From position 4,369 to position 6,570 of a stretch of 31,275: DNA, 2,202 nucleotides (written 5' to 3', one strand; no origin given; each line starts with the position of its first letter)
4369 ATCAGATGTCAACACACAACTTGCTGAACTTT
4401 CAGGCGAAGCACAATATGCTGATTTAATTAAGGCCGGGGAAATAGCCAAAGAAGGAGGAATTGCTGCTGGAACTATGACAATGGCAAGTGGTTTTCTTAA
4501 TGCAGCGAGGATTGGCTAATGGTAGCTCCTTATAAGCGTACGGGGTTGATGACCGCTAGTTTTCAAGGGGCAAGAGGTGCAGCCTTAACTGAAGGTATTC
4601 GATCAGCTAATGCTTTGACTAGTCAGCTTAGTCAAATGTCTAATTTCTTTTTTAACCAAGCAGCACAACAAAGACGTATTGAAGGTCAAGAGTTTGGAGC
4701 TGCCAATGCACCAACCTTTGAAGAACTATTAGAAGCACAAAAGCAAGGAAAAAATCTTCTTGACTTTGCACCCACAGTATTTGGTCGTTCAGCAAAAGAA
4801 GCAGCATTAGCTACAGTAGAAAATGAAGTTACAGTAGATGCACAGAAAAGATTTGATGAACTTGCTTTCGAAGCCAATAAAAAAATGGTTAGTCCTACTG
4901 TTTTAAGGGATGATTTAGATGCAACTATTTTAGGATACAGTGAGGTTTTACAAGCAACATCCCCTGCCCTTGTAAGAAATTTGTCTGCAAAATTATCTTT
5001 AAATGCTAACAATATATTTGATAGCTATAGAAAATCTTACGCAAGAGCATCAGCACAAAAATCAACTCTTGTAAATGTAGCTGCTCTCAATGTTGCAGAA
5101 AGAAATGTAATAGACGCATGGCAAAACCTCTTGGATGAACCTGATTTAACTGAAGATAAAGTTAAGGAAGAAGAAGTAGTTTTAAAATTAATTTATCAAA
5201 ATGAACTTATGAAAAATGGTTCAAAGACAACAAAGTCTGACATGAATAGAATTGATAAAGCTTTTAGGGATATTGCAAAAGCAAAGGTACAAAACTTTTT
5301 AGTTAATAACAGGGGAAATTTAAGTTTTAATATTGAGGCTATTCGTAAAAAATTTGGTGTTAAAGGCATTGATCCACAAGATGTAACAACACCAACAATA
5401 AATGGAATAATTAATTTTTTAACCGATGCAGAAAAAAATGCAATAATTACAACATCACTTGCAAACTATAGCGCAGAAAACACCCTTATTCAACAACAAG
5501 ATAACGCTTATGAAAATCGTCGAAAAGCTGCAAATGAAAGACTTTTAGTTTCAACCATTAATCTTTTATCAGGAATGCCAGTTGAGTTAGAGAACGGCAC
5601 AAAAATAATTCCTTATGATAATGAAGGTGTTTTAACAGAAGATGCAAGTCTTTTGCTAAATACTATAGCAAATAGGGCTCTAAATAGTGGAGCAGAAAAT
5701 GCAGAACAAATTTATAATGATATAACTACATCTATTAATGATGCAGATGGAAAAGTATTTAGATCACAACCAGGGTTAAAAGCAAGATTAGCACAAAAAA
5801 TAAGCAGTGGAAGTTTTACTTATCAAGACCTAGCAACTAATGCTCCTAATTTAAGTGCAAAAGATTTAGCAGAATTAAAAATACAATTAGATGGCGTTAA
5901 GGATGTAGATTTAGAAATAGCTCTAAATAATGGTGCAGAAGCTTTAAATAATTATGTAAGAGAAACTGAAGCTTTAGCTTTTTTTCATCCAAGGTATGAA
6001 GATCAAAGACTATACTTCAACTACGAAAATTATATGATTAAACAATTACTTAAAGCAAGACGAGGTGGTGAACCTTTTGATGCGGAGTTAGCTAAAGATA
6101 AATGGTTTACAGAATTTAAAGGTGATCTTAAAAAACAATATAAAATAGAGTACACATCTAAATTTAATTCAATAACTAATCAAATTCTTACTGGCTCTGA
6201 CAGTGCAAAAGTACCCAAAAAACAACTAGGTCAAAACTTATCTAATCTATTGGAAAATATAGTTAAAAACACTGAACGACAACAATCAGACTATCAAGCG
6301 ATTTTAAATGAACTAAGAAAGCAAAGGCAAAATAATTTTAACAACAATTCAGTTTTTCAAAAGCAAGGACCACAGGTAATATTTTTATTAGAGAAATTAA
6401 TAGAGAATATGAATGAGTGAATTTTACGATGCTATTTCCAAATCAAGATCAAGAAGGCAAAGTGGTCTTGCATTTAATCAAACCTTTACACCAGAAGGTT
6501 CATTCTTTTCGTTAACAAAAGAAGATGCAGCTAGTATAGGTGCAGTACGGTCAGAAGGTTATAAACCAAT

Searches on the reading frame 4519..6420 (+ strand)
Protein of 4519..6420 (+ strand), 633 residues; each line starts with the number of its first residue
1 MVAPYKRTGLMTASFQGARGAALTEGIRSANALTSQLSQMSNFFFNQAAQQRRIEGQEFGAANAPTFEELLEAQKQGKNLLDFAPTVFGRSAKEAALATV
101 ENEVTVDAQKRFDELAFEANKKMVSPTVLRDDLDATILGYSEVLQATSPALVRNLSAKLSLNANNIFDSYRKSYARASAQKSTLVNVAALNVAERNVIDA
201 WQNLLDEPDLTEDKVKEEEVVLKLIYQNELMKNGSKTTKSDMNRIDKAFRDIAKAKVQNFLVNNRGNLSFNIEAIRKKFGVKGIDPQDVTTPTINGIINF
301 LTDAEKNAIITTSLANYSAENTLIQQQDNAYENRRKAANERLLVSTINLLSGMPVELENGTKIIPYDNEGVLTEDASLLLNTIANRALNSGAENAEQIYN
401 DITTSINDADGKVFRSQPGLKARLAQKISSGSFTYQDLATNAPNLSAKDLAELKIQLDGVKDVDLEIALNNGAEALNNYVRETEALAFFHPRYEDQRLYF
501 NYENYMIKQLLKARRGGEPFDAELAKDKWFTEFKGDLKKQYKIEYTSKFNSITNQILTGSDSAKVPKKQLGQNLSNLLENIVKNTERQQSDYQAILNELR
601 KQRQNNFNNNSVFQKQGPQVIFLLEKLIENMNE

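Call 28: search_protein_families(library=pfam, proteins=[window:4519-6420:+], max_evalue=0.01)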
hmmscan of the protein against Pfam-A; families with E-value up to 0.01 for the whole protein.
window:4519-6420:+ (633 aa): 1 family
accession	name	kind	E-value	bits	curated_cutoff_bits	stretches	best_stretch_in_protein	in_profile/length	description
PF06514.17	PsbU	-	0.0038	17.7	24.5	0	405-478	16-90/93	Photosystem II 12 kDa extrinsic protein (PsbU)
